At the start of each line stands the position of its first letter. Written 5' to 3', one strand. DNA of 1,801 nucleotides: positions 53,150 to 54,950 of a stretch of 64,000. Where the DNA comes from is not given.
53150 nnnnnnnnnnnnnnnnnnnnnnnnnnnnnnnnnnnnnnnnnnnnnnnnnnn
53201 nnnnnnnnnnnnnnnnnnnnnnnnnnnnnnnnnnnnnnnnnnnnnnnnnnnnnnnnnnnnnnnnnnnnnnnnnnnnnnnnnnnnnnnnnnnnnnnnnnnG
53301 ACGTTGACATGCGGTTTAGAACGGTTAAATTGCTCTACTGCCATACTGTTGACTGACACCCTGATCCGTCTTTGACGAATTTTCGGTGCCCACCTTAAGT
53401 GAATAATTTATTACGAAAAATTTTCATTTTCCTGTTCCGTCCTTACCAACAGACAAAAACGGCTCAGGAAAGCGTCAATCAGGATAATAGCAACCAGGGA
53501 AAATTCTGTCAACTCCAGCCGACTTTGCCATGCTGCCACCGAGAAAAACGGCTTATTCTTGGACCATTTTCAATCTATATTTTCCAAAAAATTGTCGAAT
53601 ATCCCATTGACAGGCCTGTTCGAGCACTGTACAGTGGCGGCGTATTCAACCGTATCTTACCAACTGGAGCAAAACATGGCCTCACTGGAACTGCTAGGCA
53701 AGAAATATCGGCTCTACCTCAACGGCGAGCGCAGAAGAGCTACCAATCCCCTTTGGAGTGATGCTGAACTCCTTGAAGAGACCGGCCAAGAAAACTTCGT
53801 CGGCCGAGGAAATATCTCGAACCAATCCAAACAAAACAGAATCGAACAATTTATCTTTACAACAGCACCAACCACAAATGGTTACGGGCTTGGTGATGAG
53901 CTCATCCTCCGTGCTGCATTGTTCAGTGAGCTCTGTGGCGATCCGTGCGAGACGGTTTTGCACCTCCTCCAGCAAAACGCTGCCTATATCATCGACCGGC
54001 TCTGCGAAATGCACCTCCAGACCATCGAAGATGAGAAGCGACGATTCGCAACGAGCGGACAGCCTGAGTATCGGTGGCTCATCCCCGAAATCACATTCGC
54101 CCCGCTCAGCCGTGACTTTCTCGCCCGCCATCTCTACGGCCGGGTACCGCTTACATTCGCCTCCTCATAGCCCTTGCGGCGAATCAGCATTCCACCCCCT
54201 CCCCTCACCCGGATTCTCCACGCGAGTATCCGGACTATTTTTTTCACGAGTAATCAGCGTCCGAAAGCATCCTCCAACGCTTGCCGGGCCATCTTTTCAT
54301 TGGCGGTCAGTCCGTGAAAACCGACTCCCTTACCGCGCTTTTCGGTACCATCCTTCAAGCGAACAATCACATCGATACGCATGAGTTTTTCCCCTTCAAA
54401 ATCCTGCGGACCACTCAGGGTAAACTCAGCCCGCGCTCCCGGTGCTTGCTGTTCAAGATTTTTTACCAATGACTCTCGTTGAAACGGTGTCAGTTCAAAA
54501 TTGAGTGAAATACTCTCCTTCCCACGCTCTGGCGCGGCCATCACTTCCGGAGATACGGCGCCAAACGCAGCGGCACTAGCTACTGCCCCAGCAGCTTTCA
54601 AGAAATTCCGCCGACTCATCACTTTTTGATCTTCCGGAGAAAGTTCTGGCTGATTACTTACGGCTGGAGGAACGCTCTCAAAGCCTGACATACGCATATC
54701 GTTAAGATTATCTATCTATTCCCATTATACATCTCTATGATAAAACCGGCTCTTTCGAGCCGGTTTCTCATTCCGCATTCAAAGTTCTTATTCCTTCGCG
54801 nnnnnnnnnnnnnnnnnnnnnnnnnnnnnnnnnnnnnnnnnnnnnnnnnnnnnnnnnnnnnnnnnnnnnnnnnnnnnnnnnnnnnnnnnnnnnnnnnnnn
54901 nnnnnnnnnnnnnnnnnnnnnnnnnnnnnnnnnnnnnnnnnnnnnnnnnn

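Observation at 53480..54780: Convergent accessory gene pair inserted between fusA and tuf, one gene carrying a canonical Tat signal peptide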

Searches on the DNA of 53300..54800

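Call 90: search_rna_families(source=window, start=53300, end=54800, threshold=evalue, max_evalue=1)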
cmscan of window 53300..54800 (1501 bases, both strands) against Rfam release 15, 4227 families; matches with E-value up to 1: 0.
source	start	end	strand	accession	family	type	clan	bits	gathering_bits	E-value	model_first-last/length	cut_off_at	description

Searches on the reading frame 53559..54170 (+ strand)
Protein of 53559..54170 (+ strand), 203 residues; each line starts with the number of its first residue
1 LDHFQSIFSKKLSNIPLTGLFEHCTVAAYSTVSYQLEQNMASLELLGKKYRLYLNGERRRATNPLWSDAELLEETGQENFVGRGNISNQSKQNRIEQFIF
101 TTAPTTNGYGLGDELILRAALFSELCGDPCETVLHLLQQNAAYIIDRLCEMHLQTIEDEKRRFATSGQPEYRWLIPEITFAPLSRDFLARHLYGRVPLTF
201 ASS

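Call 3: search_protein_families(library=pfam, proteins=[window:53559-54170:+], max_evalue=1)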
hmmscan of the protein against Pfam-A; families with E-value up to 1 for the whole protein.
window:53559-54170:+ (203 aa): 0 families

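Call 8: find_homologous_proteins(query=window:53676-54167:+, max_evalue=0.01)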
Query seq(164 aa) (164 aa): 1 proteins with E <= 0.01 among 62 candidates.
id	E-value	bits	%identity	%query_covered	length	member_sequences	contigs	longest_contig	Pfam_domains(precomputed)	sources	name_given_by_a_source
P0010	1.9e-105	367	100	100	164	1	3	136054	-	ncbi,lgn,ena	-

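Call 9: find_encoding_contigs(protein=P0010, flank=10000, max_places=4)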
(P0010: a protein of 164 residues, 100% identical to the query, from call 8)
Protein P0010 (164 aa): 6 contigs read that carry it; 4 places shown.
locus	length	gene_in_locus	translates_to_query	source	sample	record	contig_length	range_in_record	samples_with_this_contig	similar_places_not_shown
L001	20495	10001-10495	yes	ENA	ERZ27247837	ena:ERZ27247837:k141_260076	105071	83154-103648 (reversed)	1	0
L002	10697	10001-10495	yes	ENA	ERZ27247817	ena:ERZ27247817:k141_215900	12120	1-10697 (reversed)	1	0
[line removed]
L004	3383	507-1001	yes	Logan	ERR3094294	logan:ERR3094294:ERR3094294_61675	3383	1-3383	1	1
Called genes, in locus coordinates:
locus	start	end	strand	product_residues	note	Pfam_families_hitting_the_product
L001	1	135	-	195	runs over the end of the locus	PF00333:Ribosomal_S5, PF03719:Ribosomal_S5_C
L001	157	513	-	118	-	PF00861:Ribosomal_L18p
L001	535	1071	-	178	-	PF00347:Ribosomal_L6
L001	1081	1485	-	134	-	PF00410:Ribosomal_S8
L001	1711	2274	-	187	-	PF00281:Ribosomal_L5, PF00673:Ribosomal_L5_C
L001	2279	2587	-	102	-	PF00467:KOW (weak), PF17136:ribosomal_L24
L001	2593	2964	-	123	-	PF00238:Ribosomal_L14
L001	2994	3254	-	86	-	PF00366:Ribosomal_S17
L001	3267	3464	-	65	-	PF00831:Ribosomal_L29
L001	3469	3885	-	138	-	PF00252:Ribosomal_L16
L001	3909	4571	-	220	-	PF07650:KH_2, PF00189:Ribosomal_S3_C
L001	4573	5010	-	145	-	PF00237:Ribosomal_L22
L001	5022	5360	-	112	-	PF00203:Ribosomal_S19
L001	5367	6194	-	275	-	PF00181:Ribosomal_L2_N, PF03947:Ribosomal_L2_C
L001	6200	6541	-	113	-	PF00276:Ribosomal_L23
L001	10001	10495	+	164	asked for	-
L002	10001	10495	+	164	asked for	-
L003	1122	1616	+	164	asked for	-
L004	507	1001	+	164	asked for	-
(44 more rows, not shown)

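Call 25: search_protein_families(library=phrogs, proteins=[window:53676-54167:+], max_evalue=1)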
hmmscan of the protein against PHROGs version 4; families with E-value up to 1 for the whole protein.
window:53676-54167:+ (164 aa): 0 families

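Call 26: search_protein_families(library=ncbifam, proteins=[window:53676-54167:+], max_evalue=1)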
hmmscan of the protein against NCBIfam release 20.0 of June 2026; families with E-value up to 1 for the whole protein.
window:53676-54167:+ (164 aa): 0 families

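Call 27: search_protein_families(library=padloc, proteins=[window:53676-54167:+], max_evalue=1)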
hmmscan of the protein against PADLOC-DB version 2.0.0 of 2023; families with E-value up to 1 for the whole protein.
window:53676-54167:+ (164 aa): 0 families
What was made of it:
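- On Recently acquired genomic islet / mobile cargo: No PHROG or PADLOC hits (calls 25, 27).
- There is no known family (calls 3, 25-27).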

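Call 41: search_protein_representatives(protein=window:53676-54167:+)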
Query: 164 residues. Proteins with E-value up to 0.001 (for the whole library): 10; up to 1e-10: 3; up to 1e-30: 1. The best 10 are listed.
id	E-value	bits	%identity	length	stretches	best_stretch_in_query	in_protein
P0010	6.0e-106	367.4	100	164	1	1-164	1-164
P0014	4.2e-25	104.6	46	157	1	1-162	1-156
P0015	4.3e-11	59.1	39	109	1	57-162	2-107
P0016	2.9e-09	53.1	33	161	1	1-153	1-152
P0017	3.4e-08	49.6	36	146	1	2-161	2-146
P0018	1.5e-06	44.3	33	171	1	3-154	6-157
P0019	9.9e-06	41.6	36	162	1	2-148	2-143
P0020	1.6e-05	41.0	29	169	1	4-162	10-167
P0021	1.2e-04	38.1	34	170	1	4-153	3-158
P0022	7.8e-04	35.5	33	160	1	1-148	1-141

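Call 44: search_protein_families(library=pfam, alignment_id=A3, max_evalue=0.1)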
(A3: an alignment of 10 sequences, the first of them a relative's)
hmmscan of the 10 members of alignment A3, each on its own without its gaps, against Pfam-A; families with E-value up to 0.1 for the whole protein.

A. member 1, P0010 (164 aa): 0 families

B. families by the number of members that match (of 10 scanned): 2 families
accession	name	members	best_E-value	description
PF17782.7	DprA_WH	1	0.025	DprA winged helix domain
PF09531.15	Ndc1_Nup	1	0.038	Nucleoporin protein Ndc1-Nup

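Call 45: search_solved_structures(query=A3, max_evalue=1)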
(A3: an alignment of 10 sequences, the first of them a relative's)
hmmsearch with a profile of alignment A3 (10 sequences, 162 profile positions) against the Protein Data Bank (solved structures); distinct sequences matched with E-value up to 1: 4.
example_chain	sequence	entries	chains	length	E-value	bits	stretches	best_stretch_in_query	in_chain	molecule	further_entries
9hcg_x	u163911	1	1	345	0.78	12.5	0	101-149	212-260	5-cytosine rRNA methyltransferase NSUN4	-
9hch_x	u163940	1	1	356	0.84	12.4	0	101-149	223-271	5-cytosine rRNA methyltransferase NSUN4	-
3pm8_A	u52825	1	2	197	0.86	12.3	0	57-117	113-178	Calcium-dependent protein kinase 2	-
9e9c_x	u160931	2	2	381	0.96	12.2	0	101-149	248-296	5-cytosine rRNA methyltransferase NSUN4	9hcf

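Call 53: predict_structure(alignment_id=A3)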
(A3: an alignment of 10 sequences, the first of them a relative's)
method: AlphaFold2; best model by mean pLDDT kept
length: 164 residues; sequences in the alignment: 10
mean_pLDDT: 86.7   pTM: 0.79
mean pLDDT of the five models: 86.7, 86.0, 85.6, 85.5, 84.3
residues with pLDDT >= 90: 100; 70-90: 42; 50-70: 21; < 50: 1
segments of 3 or more residues with pLDDT < 50: none
pLDDT, mean of each block of 10 residues (from residue 1): 95 96 60 69 95 89 84 90 91 93 96 94 89 90 93 78 53
secondary structure, 60 per line:
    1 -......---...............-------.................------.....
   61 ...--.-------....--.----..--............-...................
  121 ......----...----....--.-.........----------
elements in order: E2-7 E11-25 E33-49 E56-63 H74-77 H91-100 H102-126 E138-141 H146-154
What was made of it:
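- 53676..54170 (+): ORF164, a real protein-coding gene of unknown function, predicted cytoplasmic (no signal peptide or TM segment seen by eye). AF2 pLDDT 86.7 and pTM 0.79 (call 53).
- Confident AF2 model (call 53). AF2 pLDDT is 86.7 (call 53).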

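Call 55: fold_search(model_id=the predicted structure, library=pdb)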
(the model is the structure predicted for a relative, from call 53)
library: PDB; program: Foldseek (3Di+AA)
matches with E <= 10: 501; with E <= 0.001: 0
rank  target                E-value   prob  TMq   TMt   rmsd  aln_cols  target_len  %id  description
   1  4hjq_A                2.6e-01  0.14  0.20  0.13  14.3       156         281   10  SHP-1 catalytic domain WPD loop closed (released 2013-04-03)
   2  4oqd_A                3.5e-01  0.47  0.22  0.16   5.2        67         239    7  Crystal structure of the tylM1 N,N-dimethyltransferase in complex with SAH and TDP-Qui3NMe2 (released 2014-02-26)
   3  7oba_B                3.5e-01  0.21  0.19  0.04   6.4        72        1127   11  Cryo-EM structure of human RNA Polymerase I in complex with RRN3 (released 2021-12-08)
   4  2b3o                  3.7e-01  0.16  0.22  0.08  14.5       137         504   12  Crystal structure of human tyrosine phosphatase SHP-1 (released 2005-10-25)
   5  8xxt_B                4.0e-01  0.33  0.23  0.04   6.4        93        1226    8  ASFV RNAP M1249L C-tail occupied complex2 (MCOC2) (released 2025-01-22)
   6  8xx5_B                4.0e-01  0.14  0.18  0.04   7.4        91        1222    6  ASFV RNAP M1249L C-tail occupied complex1 (MCOC1) (released 2025-01-22)
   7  7ob9_B                5.1e-01  0.18  0.19  0.04   6.4        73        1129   11  Cryo-EM structure of human RNA Polymerase I in elongation state (released 2021-12-08)
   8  5bxg                  5.5e-01  0.18  0.16  0.17   8.9        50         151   16  Crystal structure of an uncharacterized beta-sandwich protein (CD630_09570) from Clostridium difficile 630 at 1.90 A res (released 2015-07-08)
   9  3bm8                  5.8e-01  0.13  0.25  0.17  11.5       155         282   12  crystal structure of YopH mutant D356A complexed with irreversible inhibitor PVSN (released 2008-06-17)
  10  4gs0_B                6.2e-01  0.12  0.22  0.15  14.3       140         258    8  Crystal structure of SHP1 catalytic domain with JAK1 activation loop peptide (released 2012-12-19)
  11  4grz                  6.2e-01  0.11  0.22  0.14  14.3       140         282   11  Crystal structure of SHP1 catalytic domain with PO4 (released 2012-12-19)
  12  3ebt                  6.6e-01  0.08  0.16  0.19   8.8        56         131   16  Crystal structure of a ntf2-like protein of unknown function (bpss0132) from burkholderia pseudomallei k96243 at 1.30 A  (released 2008-09-30)
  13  9nu1_C                6.6e-01  0.04  0.13  0.17  17.4       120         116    9  Uromodulin filament lattice interface from human urine (released 2025-05-21)
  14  9a4z_A                8.0e-01  0.18  0.17  0.16   5.6        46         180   15  Integrative model of YXKC-DACA by crosslinking MS and deep learning (released 2024-09-18)
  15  1xxp_A                8.0e-01  0.11  0.22  0.15  12.4       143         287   10  Yersinia YopH (residues 163-468) C403S binds phosphotyrosyl peptide at two sites (released 2005-03-22)
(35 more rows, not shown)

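Call 56: find_encoding_contigs(protein=P0014, flank=6000, max_places=3)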
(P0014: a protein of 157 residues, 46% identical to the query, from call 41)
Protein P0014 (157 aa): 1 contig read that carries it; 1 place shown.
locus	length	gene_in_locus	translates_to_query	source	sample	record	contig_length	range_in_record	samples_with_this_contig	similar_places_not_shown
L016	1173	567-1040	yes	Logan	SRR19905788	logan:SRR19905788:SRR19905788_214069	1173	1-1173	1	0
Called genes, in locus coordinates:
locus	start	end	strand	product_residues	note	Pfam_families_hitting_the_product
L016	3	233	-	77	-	?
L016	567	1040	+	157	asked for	-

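Call 60: find_encoding_contigs(protein=P0016, flank=6000, max_places=3)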
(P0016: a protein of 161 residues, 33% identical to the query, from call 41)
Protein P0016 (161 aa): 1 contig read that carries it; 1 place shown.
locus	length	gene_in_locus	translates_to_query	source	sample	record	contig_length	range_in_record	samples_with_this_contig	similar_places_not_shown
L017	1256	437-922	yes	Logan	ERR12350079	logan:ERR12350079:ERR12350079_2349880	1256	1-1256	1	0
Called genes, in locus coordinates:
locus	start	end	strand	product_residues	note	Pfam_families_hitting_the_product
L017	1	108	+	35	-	?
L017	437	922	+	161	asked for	-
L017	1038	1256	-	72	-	?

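Call 61: find_encoding_contigs(protein=P0017, flank=6000, max_places=3)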
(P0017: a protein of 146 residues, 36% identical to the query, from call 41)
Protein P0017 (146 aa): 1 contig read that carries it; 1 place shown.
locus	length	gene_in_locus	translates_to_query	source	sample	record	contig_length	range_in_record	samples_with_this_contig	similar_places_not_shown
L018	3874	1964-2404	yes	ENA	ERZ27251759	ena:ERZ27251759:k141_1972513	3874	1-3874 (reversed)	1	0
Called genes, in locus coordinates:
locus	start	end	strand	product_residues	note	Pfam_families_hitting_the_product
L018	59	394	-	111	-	PF00338:Ribosomal_S10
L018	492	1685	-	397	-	PF00009:GTP_EFTU, PF03144:GTP_EFTU_D2, PF03143:GTP_EFTU_D3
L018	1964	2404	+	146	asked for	-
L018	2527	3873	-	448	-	?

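Call 64: find_encoding_contigs(protein=P0018, flank=6000, max_places=3)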
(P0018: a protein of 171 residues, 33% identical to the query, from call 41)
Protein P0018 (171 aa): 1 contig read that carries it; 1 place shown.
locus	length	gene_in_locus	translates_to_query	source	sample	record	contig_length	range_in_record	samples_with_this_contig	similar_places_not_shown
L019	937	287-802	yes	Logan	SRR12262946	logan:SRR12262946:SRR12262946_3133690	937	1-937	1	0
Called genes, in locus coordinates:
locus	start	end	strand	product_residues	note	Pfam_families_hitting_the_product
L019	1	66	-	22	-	?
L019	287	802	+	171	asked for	-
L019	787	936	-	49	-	?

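Call 65: find_encoding_contigs(protein=P0020, flank=6000, max_places=3)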
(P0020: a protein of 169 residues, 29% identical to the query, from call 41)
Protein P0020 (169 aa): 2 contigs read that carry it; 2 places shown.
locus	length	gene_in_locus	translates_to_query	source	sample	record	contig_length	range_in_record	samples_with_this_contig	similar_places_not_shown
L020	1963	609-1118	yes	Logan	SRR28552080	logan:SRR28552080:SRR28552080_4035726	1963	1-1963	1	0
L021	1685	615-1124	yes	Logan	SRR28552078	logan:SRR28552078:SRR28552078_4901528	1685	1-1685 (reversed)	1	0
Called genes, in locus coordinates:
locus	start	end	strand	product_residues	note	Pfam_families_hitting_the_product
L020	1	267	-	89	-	?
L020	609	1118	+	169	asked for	-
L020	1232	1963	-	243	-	?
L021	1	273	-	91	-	?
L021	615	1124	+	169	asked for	-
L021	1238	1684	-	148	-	?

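Call 72: fold_search(model_id=the predicted structure, library=viral)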
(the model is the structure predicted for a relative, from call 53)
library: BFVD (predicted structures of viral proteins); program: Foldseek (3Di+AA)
matches with E <= 10: 656; with E <= 0.001: 0
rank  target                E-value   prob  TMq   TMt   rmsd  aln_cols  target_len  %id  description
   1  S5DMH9                7.2e-02  0.38  0.23  0.16  10.5       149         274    7  AsIV-cont00025-ORF1 [Apophua simplicipes ichnovirus]
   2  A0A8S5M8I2            9.9e-02  0.41  0.25  0.37  10.7       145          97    9  Uncharacterized protein [Siphoviridae sp. ctB3v5]
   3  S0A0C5                1.4e-01  0.21  0.23  0.18  14.6       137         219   12  Uncharacterized protein [Cellulophaga phage phi17:2]
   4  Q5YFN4                1.4e-01  0.08  0.12  0.07  16.4        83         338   10  Ig-like domain-containing protein [Singapore grouper iridovirus]
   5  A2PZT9                2.0e-01  0.21  0.23  0.13  11.1       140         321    9  GfV-B43-ORF1 [Ichnoviriform fumiferanae]
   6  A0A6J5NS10            2.5e-01  0.08  0.18  0.05  24.4       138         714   12  Uncharacterized protein [uncultured Caudovirales phage]
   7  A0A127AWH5            2.7e-01  0.21  0.21  0.10   6.4        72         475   10  Uncharacterized protein [Bacillus phage SP-15]
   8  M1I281                2.9e-01  0.28  0.20  0.24   6.3        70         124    7  (no name in the UniProt tables at hand)
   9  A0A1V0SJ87            2.9e-01  0.28  0.19  0.10   4.5        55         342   13  Inositol polyphosphate-related phosphatase domain-containing protein [Klosneuvirus KNV1]
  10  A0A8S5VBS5            2.9e-01  0.21  0.17  0.16   7.5        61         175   13  Uncharacterized protein [Myoviridae sp. ctbEa13]
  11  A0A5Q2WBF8            3.3e-01  0.18  0.18  0.08  15.9        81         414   12  (no name in the UniProt tables at hand)
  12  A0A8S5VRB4            3.5e-01  0.13  0.17  0.20  15.5       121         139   12  (no name in the UniProt tables at hand)
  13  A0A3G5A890            3.7e-01  0.06  0.15  0.20  19.7       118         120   11  Uncharacterized protein [Hyperionvirus sp.]
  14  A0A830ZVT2            4.0e-01  0.11  0.19  0.16  16.1       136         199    8  Tail fiber protein [Enterococcus phage Entfac.YE1]
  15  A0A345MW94            4.2e-01  0.18  0.21  0.35  12.3       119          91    8  (no name in the UniProt tables at hand)
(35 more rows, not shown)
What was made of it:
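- On Any described family for ORF164 (Pfam, NCBIfam, PHROGs, PADLOC, PDB, BFVD): Calls 55 and 72 for fold, where the best Foldseek E is 0.26 against PDB and 0.07 against BFVD.
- Tried and rejected: Foldseek of ORF164 against PDB and BFVD found nothing (calls 55, 72).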

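Call 88: search_dna_similar(query=window:53676-54167:+, collection=plasmids, mode=protein, max_evalue=0.01)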
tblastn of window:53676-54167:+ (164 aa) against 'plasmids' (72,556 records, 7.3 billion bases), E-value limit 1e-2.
No match.

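Call 89: search_dna_similar(query=window:53676-54167:+, collection=phages, mode=protein, max_evalue=0.01)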
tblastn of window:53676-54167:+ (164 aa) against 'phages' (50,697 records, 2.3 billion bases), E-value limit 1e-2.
No match.

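Call 111: find_related_loci(query=A4, collection=viral_contigs, flank=5000)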
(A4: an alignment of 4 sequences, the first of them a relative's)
Query A4 (164 aa) in viral_contigs; peptide patterns used: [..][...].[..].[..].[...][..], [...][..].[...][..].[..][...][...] (x = any residue, [..] = any of these).
102 stretches matched a pattern, but none encodes a relative of the query by tblastn (E <= 1e-3).

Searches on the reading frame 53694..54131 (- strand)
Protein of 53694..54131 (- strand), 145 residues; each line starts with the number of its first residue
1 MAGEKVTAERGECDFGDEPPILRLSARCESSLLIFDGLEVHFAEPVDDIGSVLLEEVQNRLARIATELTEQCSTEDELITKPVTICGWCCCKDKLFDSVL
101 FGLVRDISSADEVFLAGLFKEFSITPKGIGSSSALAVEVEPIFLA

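Call 3: search_protein_families(library=pfam, proteins=[window:53694-54131:-], max_evalue=1)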
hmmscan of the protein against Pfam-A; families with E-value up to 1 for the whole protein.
window:53694-54131:- (145 aa): 0 families

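Call 25: search_protein_families(library=phrogs, proteins=[window:53697-54131:-], max_evalue=1)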
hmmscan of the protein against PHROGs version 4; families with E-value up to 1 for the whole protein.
window:53697-54131:- (145 aa): 1 family
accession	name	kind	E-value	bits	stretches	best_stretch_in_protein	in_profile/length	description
phrog_27518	-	unknown function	0.17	13.1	1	98-139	54-95/183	-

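Call 26: search_protein_families(library=ncbifam, proteins=[window:53697-54131:-], max_evalue=1)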
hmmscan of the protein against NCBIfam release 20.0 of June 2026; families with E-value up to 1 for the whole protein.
window:53697-54131:- (145 aa): 0 families

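Call 27: search_protein_families(library=padloc, proteins=[window:53697-54131:-], max_evalue=1)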
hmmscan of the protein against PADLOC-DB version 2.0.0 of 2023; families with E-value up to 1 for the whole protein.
window:53697-54131:- (145 aa): 0 families
